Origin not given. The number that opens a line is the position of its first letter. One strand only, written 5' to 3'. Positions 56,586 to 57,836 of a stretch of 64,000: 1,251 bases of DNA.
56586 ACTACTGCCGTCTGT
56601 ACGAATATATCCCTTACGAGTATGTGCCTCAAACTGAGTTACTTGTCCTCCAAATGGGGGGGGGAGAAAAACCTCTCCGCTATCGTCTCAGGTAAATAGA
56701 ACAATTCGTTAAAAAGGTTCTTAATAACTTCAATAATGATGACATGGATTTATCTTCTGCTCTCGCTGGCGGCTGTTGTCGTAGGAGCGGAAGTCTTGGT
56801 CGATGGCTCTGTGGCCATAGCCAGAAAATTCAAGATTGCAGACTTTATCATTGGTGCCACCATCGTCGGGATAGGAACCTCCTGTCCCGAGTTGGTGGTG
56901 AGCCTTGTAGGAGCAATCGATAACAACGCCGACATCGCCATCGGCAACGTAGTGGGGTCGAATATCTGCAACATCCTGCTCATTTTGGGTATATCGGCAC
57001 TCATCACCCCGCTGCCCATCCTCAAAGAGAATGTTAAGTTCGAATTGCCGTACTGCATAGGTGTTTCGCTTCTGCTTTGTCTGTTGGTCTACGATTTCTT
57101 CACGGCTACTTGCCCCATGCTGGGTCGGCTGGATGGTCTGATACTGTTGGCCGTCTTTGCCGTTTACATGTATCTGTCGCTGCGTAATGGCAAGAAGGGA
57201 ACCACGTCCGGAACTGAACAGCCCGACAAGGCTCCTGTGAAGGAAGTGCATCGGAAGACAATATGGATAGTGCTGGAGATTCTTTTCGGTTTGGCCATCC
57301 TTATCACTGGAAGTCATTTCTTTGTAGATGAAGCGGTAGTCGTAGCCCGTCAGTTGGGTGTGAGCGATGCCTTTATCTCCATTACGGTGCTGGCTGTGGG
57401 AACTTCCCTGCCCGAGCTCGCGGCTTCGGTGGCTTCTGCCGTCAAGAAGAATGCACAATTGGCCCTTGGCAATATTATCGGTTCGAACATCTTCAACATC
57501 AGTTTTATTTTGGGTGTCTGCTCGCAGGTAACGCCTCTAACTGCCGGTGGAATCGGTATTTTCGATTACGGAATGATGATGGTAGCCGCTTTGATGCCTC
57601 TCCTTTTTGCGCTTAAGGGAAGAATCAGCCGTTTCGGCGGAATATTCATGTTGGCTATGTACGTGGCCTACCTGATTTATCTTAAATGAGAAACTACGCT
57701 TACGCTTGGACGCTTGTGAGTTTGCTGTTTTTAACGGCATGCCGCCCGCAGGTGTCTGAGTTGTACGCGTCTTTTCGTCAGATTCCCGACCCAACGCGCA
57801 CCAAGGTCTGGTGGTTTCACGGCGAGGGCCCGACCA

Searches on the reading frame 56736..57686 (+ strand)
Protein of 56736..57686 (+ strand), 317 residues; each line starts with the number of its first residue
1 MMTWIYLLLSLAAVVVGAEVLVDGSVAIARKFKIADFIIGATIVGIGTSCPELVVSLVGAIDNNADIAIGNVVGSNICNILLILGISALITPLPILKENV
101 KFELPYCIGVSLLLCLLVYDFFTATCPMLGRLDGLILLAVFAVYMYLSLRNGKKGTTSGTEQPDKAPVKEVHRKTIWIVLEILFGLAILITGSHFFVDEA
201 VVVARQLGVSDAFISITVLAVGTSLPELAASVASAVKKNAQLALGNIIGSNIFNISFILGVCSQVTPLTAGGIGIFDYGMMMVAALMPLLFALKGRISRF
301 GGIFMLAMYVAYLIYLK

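Call 7: search_protein_families(library=pfam, max_evalue=1, proteins=[window:56736-57686:+])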
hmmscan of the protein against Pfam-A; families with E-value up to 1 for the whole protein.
window:56736-57686:+ (317 aa): 4 families
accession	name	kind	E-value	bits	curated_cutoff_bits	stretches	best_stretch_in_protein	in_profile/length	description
PF01699.29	Na_Ca_ex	-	3e-67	225.7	24.9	2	4-149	3-150/151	Sodium/calcium exchanger protein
PF20134.4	DUF6524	-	0.13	12.5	27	1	98-151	31-84/131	Family of unknown function (DUF6524)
PF02937.20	COX6C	-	0.15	12.7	22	0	11-37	22-48/70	Cytochrome c oxidase subunit VIc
PF11384.13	DUF3188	-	0.18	11.9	24.6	0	8-31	24-47/50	Protein of unknown function (DUF3188)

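Call 8: search_protein_families(library=ncbifam, max_evalue=1, proteins=[window:56736-57686:+])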
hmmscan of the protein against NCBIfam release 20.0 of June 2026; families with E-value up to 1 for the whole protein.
window:56736-57686:+ (317 aa): 6 families
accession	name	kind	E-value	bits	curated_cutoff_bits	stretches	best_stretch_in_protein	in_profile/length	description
TIGR00367.1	TIGR00367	hypoth_equivalog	7.9e-74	248.6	179.65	1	3-312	4-312/312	calcium/sodium antiporter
NF008005.0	PRK10734.1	equivalog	2.4e-62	211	432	1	2-316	3-316/325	calcium/sodium antiporter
TIGR00846.1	caca2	superfamily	1.5e-18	66.8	317.45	2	129-314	176-369/372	calcium/proton exchanger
TIGR00927.1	2A1904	subfamily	2.2e-18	65.4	710.1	2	5-169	465-622/1209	K+-dependent Na+/Ca+ exchanger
TIGR00845.1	caca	equivalog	9.8e-13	46.8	679.85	2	27-103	772-849/921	sodium/calcium exchanger 1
TIGR00378.1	cax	equivalog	2.2e-12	46.8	211.15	2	135-311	158-343/349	calcium/proton exchanger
